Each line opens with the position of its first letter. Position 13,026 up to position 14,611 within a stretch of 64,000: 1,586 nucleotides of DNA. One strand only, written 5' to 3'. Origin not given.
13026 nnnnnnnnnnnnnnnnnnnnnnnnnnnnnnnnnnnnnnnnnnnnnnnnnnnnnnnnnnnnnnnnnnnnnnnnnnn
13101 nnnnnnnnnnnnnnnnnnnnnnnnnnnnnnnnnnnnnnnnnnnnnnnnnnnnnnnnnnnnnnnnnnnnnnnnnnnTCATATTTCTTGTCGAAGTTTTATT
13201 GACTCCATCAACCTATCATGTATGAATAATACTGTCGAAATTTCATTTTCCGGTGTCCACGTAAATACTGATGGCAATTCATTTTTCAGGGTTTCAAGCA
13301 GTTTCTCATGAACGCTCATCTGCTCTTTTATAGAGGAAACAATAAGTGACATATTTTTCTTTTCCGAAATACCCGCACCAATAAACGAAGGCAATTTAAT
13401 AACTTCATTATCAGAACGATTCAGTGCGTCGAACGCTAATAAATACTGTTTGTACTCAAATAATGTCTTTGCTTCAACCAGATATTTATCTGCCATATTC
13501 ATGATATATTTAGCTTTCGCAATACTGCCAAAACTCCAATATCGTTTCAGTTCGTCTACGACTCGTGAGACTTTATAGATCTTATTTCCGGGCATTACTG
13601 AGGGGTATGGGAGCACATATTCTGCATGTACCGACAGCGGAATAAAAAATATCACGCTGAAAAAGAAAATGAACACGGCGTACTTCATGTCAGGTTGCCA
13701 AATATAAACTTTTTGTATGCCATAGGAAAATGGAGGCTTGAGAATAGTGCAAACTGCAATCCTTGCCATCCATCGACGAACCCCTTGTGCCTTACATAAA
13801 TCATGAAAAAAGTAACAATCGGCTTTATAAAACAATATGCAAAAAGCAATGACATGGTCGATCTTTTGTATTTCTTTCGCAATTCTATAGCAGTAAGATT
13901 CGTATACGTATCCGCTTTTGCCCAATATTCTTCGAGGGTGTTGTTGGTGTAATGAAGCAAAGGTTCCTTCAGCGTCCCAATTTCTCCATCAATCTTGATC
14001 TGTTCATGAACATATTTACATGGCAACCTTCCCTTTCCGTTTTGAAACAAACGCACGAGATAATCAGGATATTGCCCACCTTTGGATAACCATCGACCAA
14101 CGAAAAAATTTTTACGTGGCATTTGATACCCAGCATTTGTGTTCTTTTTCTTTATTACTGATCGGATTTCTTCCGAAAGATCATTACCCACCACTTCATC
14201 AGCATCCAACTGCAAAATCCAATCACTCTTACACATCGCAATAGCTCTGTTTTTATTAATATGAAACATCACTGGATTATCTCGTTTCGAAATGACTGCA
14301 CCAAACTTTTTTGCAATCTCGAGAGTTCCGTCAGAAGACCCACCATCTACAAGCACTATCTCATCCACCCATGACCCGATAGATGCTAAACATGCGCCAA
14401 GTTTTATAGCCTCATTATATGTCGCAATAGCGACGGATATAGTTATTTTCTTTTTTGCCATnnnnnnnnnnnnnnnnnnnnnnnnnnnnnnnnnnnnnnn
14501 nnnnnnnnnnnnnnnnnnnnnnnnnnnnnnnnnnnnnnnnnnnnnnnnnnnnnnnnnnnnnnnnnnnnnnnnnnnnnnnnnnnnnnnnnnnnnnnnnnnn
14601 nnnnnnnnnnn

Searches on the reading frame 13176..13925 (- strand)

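Call 10: search_protein_families(library=pfam, proteins=[window:13176-13925:-], max_evalue=0.01)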
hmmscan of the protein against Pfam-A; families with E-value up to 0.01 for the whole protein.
window:13176-13925:- (249 aa): 1 family
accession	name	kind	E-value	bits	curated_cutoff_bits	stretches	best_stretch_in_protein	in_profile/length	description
PF18915.5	DUF5667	-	1.5e-07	32.2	27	1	110-218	2-97/99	Domain of unknown function (DUF5667)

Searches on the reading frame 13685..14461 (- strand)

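Call 10: search_protein_families(library=pfam, proteins=[window:13685-14461:-], max_evalue=0.01)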
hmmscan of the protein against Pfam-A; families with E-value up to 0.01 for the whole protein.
window:13685-14461:- (258 aa): 4 families
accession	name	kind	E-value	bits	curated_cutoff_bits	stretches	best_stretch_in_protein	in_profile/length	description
PF00535.33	Glycos_transf_2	-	4e-18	66.3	23.3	1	9-124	1-125/168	Glycosyl transferase family 2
PF13704.12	Glyco_tranf_2_4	-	7.9e-07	29.9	27.5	1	16-100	2-95/98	Glycosyl transferase family 2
PF13641.12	Glyco_tranf_2_3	-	0.00079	19.9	27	1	8-95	3-103/230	Glycosyltransferase like family 2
PF10111.15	Glyco_tranf_2_2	-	0.0028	17.6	27.3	1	34-108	31-111/276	Glycosyltransferase like family 2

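Call 11: search_protein_families(library=ncbifam, proteins=[window:13685-14461:-], max_evalue=1)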
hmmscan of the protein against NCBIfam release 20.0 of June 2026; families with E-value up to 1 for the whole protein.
window:13685-14461:- (258 aa): 14 families
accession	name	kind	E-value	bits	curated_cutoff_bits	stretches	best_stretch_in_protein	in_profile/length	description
TIGR04283.1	glyco_like_mftF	equivalog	4.4e-12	46.1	182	1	8-112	1-107/221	TIGR04283 family arsenosugar biosynthesis glycosyltransferase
TIGR04195.1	S_glycosyl_SunS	equivalog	1.6e-10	40.4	350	1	6-103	57-155/421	SunS family peptide S-glycosyltransferase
NF010496.0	PRK13915.1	equivalog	1.4e-07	30.9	262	1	2-65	27-96/307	glucosyl-3-phosphoglycerate synthase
NF007482.0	PRK10073.1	equivalog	6.8e-06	25.3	423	1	2-102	2-109/334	glycosyltransferase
TIGR04182.1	glyco_TIGR04182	equivalog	7.9e-06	25.5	325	1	8-91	2-85/293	S-layer glycoprotein N-glycosyltransferase AglJ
NF041391.1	DPhHxTase_Halo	equivalog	2.7e-05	23.3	375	1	13-92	2-82/213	dolichyl-phosphate hexose transferase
TIGR04009.1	wcaE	equivalog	3.9e-05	23.1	369.2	1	10-107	8-111/248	colanic acid biosynthesis glycosyltransferase WcaE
NF045692.1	OglycostaseCruG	equivalog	6.5e-05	22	600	1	7-89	42-138/386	2'-O-glycosyltransferase CruG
NF058614.1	PPMAGASynPpgS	equivalog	0.00023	20.6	370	1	10-59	4-53/226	polyprenyl-phospho-N-acetylgalactosaminyl synthase PpgS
NF041875.1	EPS_EpsD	equivalog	0.00025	20.6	370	1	8-96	1-97/325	exopolysaccharide biosynthesis glycosyltransferase EpsD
NF038302.1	EPS_HpsE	equivalog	0.0005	19.1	300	1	7-94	2-102/307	hormogonium polysaccharide biosynthesis glycosyltransferase HpsE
TIGR03937.1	PgaC_IcaA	equivalog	0.0073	15.3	422.3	1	5-94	44-141/407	poly-beta-1,6-N-acetyl-D-glucosamine synthase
NF047683.1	TeichurnBiosyTuaG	equivalog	0.021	14.5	400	1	1-107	1-115/252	teichuronic acid biosynthesis protein TuaG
TIGR04242.1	nodulat_NodC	equivalog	0.12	11.3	550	1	7-109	49-162/395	chitooligosaccharide synthase NodC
